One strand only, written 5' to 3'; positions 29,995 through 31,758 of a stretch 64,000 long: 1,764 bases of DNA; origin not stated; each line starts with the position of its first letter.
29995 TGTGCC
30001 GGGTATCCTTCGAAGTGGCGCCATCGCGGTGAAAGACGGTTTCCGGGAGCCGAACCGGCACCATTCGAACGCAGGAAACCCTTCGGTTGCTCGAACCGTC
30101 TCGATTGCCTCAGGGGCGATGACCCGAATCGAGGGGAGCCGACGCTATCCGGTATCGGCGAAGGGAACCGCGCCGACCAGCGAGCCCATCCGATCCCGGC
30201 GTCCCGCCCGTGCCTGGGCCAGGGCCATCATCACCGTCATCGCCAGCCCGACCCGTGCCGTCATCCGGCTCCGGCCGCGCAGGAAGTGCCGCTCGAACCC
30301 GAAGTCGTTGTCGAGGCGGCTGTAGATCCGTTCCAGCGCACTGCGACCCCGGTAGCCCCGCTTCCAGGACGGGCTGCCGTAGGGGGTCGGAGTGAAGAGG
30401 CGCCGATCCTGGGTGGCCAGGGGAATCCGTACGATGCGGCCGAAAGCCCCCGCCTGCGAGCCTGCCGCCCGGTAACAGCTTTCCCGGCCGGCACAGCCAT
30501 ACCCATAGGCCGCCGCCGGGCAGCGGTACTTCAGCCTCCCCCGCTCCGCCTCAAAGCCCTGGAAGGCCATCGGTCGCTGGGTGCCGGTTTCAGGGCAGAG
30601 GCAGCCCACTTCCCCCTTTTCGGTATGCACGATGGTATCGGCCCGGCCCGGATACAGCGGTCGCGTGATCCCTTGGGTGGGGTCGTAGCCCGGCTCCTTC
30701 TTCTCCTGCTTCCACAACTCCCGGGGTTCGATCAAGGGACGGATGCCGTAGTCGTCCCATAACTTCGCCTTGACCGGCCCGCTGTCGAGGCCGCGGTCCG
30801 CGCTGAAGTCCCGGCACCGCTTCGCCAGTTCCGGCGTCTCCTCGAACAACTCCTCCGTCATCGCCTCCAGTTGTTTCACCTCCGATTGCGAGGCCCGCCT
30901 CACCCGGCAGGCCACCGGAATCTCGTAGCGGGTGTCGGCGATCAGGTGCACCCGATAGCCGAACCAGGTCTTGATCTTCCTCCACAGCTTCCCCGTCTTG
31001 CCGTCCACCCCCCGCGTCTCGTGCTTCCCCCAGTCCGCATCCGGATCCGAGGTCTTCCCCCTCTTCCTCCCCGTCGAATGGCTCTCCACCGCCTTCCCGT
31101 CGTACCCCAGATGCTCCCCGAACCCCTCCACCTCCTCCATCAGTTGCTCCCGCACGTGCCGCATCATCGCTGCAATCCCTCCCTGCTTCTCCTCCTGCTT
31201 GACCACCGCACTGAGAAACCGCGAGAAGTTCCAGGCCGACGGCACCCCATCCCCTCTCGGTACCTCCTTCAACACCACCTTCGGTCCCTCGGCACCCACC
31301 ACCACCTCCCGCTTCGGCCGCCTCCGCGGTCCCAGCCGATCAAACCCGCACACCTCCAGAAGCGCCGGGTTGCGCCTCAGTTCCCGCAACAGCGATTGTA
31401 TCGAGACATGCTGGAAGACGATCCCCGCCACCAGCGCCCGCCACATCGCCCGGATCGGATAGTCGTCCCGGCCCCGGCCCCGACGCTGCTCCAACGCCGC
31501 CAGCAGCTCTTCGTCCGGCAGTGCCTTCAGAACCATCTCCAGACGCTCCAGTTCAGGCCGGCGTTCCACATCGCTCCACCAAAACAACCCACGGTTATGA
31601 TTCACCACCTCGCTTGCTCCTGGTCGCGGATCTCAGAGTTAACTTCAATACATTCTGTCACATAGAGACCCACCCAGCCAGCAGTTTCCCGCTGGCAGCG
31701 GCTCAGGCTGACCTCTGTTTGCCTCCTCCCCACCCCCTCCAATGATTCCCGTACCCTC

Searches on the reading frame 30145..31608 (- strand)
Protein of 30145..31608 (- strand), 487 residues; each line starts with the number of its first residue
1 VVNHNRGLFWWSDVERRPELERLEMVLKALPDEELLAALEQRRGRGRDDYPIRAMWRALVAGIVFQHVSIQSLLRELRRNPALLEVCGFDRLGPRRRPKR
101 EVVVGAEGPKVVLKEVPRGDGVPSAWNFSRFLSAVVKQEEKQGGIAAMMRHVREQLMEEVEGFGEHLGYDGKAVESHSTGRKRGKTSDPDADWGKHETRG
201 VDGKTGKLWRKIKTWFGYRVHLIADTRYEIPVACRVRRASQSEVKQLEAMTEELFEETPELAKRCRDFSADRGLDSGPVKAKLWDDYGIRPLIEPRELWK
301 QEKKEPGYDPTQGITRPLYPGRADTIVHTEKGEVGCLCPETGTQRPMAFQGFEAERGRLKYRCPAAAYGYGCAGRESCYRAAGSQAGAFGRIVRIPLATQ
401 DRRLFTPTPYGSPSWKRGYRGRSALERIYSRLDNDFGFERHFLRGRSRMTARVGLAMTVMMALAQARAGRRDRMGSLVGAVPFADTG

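Call 10: search_protein_families(library=pfam, proteins=[window:30145-31608:-])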
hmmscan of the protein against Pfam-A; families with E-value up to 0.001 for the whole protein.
window:30145-31608:- (487 aa): 2 families
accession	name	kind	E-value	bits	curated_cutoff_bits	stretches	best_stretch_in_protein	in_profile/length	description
PF01609.27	DDE_Tnp_1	-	1.1e-09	38.7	23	1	203-459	21-197/200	Transposase DDE domain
PF05598.16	DUF772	-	7.1e-08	32.8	23.1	1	46-90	1-45/74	Transposase domain (DUF772)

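Call 12: find_encoding_contigs(protein=window:30145-31608:-, flank=10000, max_places=10)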
Protein window:30145-31608:- (487 aa): no gene with exactly this product is on record in the collection.

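Call 14: find_homologous_proteins(query=window:30145-31608:-, max_evalue=1e-10)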
Query window:30145-31608:- (487 aa): 1893 proteins with E <= 1e-10 among 8000 candidates; the best 120 are listed.
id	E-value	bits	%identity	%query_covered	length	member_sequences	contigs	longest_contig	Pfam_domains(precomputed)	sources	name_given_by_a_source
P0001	1.1e-296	1003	90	100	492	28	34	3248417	PF01609.28,PF05598.17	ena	-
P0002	1.7e-295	999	90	100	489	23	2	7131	PF01609.28,PF05598.17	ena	-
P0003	5.3e-294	994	90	100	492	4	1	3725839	PF01609.28,PF05598.17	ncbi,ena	-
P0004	1.7e-291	986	89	100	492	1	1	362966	PF01609.28,PF05598.17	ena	-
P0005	6.3e-291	984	89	100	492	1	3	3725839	PF01609.28,PF05598.17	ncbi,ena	-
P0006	5.5e-282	954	88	100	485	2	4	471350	PF01609.28,PF05598.17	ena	-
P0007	9.8e-276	934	85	100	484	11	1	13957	PF01609.28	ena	-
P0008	2.3e-273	926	85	100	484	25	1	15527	PF01609.28,PF05598.17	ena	-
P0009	9.6e-270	914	83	100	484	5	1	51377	PF01609.28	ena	-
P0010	4.3e-266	902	83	100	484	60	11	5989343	PF01609.28,PF05598.17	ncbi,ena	-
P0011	3.0e-256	869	79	100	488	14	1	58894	PF01609.28,PF05598.17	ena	-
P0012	1.2e-250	851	78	100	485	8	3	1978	PF01609.28,PF05598.17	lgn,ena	-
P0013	4.3e-243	826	76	100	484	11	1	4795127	PF01609.28,PF05598.17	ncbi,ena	-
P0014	3.4e-233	793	94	75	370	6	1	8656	PF01609.28,PF05598.17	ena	-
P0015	2.0e-225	768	89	77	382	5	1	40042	PF01609.28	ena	-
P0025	3.9e-200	684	85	74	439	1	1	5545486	PF05598.17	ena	-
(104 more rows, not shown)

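Call 35: find_encoding_contigs(protein=P0025, flank=10000, max_places=4)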
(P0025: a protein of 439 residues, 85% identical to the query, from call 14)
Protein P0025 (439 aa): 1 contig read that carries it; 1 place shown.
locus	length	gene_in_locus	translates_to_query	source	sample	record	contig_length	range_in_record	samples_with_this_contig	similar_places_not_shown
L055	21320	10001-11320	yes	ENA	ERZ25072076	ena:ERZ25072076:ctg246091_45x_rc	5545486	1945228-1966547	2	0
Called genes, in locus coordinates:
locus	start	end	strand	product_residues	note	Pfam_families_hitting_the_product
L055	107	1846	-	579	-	-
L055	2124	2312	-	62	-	-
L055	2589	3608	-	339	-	PF05721:PhyH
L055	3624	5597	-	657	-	-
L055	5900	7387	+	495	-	PF07394:DUF1501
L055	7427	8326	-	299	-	-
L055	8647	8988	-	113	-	PF01022:HTH_5 (weak), PF12802:MarR_2 (faint), PF13601:HTH_34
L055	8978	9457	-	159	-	-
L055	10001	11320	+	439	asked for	PF05598:DUF772 (weak)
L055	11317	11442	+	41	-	-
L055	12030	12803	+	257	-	PF06271:RDD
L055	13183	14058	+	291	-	PF00795:CN_hydrolase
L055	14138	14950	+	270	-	PF02540:NAD_synthase, PF03054:tRNA_Me_trans (faint), PF06508:QueC (weak)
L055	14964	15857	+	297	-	PF00590:TP_methylase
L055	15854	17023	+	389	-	PF00155:Aminotran_1_2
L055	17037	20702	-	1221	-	PF25778:DUF7948, PF06739:SBBP (weak)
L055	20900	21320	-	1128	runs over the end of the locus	PF13620:CarboxypepD_reg, PF25183:OMP_b-brl_4, PF00593:TonB_dep_Rec_b-barrel (weak)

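Call 39: search_protein_families(library=ncbifam, proteins=[window:30145-31608:-], max_evalue=0.01)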
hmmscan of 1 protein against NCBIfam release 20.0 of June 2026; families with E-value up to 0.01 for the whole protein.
window:30145-31608:- (487 aa): 5 families
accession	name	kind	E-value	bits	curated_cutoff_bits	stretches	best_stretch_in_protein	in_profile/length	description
NF033551.1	transpos_IS1182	equivalog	6.6e-25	87.9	270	1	165-460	243-480/488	IS1182 family transposase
NF033581.1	transpos_IS5_4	equivalog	4.6e-07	29.5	140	1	122-255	77-190/285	IS5 family transposase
NF033580.1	transpos_IS5_3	equivalog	2e-06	27.5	110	1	149-300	74-206/258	IS5 family transposase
NF033579.1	transpos_IS5_2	equivalog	0.0001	21.9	140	1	219-302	141-221/289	IS5 family transposase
NF033593.1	transpos_ISNCY_1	equivalog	0.00047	18.9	325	0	213-290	297-369/444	ISNCY family transposase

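Call 40: find_encoding_contigs(protein=P0001, flank=2500, max_places=10)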
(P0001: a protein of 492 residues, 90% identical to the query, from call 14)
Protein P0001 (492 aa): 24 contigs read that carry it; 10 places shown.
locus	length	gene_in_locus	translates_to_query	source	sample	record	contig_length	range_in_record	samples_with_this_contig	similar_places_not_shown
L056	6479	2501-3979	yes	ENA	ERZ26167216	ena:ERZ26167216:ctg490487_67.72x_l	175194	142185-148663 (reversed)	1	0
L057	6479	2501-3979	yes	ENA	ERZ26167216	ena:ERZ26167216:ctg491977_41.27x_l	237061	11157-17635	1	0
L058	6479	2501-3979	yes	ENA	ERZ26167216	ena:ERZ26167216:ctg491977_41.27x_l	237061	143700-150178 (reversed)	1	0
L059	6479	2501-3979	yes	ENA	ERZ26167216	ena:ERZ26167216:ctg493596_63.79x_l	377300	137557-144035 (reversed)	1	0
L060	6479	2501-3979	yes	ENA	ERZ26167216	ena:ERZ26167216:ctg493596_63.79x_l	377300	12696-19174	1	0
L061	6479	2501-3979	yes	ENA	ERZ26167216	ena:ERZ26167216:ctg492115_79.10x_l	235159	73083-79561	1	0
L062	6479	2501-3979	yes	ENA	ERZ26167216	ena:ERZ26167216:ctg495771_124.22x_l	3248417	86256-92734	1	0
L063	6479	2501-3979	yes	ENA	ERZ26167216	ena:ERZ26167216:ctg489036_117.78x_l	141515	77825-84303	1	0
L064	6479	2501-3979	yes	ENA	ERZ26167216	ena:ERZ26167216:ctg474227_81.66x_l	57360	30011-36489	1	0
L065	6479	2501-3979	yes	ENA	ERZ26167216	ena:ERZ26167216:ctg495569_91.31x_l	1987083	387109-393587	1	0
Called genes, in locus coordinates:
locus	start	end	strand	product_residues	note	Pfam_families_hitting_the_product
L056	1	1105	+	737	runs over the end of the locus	PF11965:DUF3479, PF02514:CobN-Mg_chel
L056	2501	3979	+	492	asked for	PF05598:DUF772 (weak), PF01609:DDE_Tnp_1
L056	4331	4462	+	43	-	-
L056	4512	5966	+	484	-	PF05598:DUF772 (faint), PF01609:DDE_Tnp_1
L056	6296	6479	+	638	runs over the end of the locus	PF00753:Lactamase_B, PF12706:Lactamase_B_2 (faint), PF00753:Lactamase_B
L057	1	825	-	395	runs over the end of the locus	PF03054:tRNA_Me_trans, PF06508:QueC (faint), PF20259:tRNA_Me_trans_M, PF20258:tRNA_Me_trans_C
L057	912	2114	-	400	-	PF00266:Aminotran_5, PF01053:Cys_Met_Meta_PP (weak), PF01212:Beta_elim_lyase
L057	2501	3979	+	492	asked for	PF05598:DUF772 (weak), PF01609:DDE_Tnp_1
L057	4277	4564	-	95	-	PF01381:HTH_3, PF12844:HTH_19 (faint)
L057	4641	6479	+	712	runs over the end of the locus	PF28527:DUF8425, PF00004:AAA (faint), PF07728:AAA_5, PF28529:McrB_lid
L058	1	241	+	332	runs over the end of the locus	PF13177:DNA_pol3_delta2, PF00004:AAA, PF09115:DNApol3-delta_C (weak)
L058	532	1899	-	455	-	PF13701:DDE_Tnp_1_4, PF01609:DDE_Tnp_1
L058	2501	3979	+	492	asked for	PF05598:DUF772 (weak), PF01609:DDE_Tnp_1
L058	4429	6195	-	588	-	PF14236:DruA, PF13808:DDE_Tnp_1_assoc, PF01609:DDE_Tnp_1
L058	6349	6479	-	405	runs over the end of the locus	PF06782:UPF0236 (faint)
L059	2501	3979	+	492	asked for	PF05598:DUF772 (weak), PF01609:DDE_Tnp_1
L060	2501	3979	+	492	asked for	PF05598:DUF772 (weak), PF01609:DDE_Tnp_1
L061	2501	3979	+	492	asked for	PF05598:DUF772 (weak), PF01609:DDE_Tnp_1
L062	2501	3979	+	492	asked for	PF05598:DUF772 (weak), PF01609:DDE_Tnp_1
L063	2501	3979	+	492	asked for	PF05598:DUF772 (weak), PF01609:DDE_Tnp_1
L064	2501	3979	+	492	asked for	PF05598:DUF772 (weak), PF01609:DDE_Tnp_1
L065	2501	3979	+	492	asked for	PF05598:DUF772 (weak), PF01609:DDE_Tnp_1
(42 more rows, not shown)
